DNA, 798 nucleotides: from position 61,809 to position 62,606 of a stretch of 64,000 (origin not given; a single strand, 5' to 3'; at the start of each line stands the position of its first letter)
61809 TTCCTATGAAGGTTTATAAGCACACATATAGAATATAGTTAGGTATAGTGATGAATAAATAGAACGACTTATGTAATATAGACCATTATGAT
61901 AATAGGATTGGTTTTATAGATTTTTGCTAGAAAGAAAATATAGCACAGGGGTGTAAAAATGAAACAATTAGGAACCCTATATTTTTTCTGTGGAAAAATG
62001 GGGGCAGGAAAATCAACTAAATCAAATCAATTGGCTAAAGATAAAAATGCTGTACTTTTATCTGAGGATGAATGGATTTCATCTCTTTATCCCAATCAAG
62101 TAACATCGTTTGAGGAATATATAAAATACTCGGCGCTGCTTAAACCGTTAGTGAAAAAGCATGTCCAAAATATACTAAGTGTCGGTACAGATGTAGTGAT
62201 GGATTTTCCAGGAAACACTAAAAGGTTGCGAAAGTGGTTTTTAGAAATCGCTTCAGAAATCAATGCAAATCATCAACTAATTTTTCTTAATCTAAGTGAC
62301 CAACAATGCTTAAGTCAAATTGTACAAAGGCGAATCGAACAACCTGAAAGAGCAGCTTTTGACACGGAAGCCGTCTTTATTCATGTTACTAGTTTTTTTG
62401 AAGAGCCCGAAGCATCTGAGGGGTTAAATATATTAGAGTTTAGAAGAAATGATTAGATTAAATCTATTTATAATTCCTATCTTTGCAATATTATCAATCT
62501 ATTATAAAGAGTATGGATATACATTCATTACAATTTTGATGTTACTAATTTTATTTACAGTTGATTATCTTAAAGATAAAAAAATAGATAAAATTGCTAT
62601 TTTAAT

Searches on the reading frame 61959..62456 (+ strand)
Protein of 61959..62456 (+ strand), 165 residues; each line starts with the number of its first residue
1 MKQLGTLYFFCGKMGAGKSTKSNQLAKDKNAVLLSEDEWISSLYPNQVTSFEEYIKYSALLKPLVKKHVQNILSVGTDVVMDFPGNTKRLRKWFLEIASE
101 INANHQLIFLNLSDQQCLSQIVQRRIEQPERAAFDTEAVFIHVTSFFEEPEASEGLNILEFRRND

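Call 4: search_protein_families(library=pfam, max_evalue=0.1, proteins=[window:61959-62456:+])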
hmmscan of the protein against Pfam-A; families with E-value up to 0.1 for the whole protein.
window:61959-62456:+ (165 aa): 9 families
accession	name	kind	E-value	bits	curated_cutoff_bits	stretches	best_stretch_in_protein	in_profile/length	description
PF13671.12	AAA_33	-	1.9e-21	77.3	27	1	7-138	1-132/143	AAA domain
PF01712.25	dNK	-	0.0001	22.6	27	0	88-128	107-147/203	Deoxynucleoside kinase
PF08433.16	KTI12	-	0.00011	22.2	22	1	9-152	5-142/271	Chromatin associated protein KTI12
PF13238.12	AAA_18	-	0.00059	20.7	29.4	1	10-131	3-118/128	AAA domain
PF01202.28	SKI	-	0.0062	17.1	22.1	1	14-121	1-102/159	Shikimate kinase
PF00910.28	RNA_helicase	-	0.024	15.6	21.5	1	9-54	2-47/105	RNA helicase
PF06414.18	Zeta_toxin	-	0.038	13.9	22.3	1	7-124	18-143/199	Zeta toxin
PF25408.1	AAA_lid_NAV1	-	0.07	13.4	27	0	60-97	27-64/115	NAV1-like, AAA+ ATPase lid domain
PF03193.22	RsgA_GTPase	-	0.073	13.3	30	0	7-29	108-130/174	RsgA GTPase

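Call 5: search_protein_families(library=ncbifam, max_evalue=0.1, proteins=[window:61959-62456:+])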
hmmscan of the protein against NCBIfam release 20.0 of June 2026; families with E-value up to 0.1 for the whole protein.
window:61959-62456:+ (165 aa): 11 families
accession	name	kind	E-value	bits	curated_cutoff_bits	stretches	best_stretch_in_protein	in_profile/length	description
TIGR03574.1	selen_PSTK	equivalog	3.6e-06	26.6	290.5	1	10-130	4-122/249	L-seryl-tRNA(Sec) kinase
NF001385.0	PRK00279.2-3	equivalog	0.0001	22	315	1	6-126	5-132/213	adenylate kinase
TIGR01359.1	UMP_CMP_kin_fam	subfamily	0.00015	21.7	207.6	1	8-125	2-127/185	UMP-CMP kinase family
TIGR01351.1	adk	subfamily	0.0015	18.2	168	1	10-137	4-140/212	adenylate kinase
NF010555.0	PRK13949.1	equivalog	0.0035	17.4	180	1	9-116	5-106/175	shikimate kinase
NF040667.1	hom_kin_desulfo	exception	0.0067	16.3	197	1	11-62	6-57/163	homoserine kinase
NF005994.0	PRK08118.1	equivalog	0.013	15.5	215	0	101-135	76-110/172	DNA topology modulation protein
NF003456.0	PRK05057.1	equivalog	0.026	14.4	195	1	9-40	8-39/173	shikimate kinase AroK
TIGR00152.1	TIGR00152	equivalog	0.035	13.9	65.55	0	11-51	5-45/188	dephospho-CoA kinase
NF011100.0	PRK14527.1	equivalog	0.063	12.9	154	0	8-36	9-37/191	adenylate kinase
NF038208.1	garosamine_AAA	equivalog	0.09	12.4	170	0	10-139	5-129/167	Gar/GrdA family gentamicin resistance ATP-binding protein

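Call 60: search_protein_families(library=padloc, max_evalue=0.01, proteins=[window:61959-62456:+])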
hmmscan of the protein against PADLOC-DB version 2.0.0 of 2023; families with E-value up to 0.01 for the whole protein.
window:61959-62456:+ (165 aa): 1 family
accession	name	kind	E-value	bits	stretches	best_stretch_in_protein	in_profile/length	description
PDLC02911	VakA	-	0.0056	15.3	1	10-121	7-109/163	-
